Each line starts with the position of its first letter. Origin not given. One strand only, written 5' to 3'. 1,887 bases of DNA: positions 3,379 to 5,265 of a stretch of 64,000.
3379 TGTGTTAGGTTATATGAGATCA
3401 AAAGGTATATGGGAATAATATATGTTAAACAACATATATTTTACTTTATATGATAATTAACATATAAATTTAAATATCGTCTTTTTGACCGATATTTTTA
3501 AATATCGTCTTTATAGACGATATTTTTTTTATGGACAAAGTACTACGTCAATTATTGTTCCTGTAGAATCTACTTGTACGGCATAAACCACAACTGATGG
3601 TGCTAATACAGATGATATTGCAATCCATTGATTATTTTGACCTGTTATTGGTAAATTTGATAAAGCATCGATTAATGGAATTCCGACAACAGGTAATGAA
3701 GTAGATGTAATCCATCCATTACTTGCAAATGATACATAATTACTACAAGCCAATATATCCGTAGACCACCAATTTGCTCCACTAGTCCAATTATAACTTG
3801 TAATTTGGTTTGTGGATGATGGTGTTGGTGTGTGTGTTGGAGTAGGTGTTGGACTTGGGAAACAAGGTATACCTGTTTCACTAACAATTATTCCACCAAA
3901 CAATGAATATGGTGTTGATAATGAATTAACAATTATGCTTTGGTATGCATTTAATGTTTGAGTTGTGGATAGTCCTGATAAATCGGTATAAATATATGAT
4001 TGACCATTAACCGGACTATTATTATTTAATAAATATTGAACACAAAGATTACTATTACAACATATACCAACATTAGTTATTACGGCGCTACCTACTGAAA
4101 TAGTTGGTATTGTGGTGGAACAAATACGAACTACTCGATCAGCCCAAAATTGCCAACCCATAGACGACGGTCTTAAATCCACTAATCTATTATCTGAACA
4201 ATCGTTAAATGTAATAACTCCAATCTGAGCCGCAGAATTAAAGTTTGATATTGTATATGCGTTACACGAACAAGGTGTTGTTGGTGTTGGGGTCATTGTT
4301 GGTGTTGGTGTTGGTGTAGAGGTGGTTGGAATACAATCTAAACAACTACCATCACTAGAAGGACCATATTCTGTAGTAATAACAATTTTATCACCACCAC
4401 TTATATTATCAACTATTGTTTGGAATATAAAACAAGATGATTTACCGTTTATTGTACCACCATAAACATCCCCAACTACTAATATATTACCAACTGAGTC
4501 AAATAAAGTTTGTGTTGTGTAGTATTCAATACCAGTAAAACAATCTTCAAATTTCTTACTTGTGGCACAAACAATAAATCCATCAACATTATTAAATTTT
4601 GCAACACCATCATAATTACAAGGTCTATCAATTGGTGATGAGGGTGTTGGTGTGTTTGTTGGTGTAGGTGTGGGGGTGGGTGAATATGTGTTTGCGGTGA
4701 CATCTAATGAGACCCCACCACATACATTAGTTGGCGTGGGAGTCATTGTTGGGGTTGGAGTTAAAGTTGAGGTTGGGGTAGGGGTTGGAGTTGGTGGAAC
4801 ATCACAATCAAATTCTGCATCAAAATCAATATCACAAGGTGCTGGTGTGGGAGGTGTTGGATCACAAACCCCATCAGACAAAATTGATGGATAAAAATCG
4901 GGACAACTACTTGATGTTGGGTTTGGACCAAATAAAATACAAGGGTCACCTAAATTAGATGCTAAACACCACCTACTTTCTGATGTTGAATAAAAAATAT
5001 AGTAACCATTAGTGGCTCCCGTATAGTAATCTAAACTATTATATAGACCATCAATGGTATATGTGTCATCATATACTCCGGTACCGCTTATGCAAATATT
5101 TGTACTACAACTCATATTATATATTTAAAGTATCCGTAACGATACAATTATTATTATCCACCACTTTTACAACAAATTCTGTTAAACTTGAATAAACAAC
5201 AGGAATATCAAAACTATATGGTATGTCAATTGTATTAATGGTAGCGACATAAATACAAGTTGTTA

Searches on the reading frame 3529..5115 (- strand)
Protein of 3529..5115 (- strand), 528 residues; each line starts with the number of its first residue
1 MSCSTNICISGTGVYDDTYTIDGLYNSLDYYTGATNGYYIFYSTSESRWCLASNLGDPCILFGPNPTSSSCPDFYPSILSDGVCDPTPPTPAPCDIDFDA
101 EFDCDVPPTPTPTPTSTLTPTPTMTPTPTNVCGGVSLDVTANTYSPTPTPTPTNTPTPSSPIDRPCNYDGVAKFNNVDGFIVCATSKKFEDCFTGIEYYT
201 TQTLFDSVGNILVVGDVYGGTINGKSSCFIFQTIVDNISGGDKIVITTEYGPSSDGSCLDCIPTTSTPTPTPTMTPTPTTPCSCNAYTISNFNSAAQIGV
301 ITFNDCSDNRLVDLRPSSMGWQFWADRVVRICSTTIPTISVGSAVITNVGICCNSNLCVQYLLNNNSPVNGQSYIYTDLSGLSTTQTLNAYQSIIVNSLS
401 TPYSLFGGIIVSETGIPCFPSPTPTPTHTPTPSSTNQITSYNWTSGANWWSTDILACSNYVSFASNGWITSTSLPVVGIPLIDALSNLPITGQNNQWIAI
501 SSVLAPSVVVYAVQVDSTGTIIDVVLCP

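Call 6: search_protein_families(library=pfam, proteins=[window:3529-5115:-], max_evalue=0.001)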
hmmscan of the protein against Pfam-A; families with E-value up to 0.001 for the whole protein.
window:3529-5115:- (528 aa): 0 families

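Call 11: search_protein_families(library=phrogs, proteins=[window:3529-5115:-], max_evalue=0.001)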
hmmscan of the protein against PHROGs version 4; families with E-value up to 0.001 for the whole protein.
window:3529-5115:- (528 aa): 1 family
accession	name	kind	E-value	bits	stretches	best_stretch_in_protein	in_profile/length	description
phrog_15511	-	unknown function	2.2e-06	28.1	1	107-159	209-267/511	-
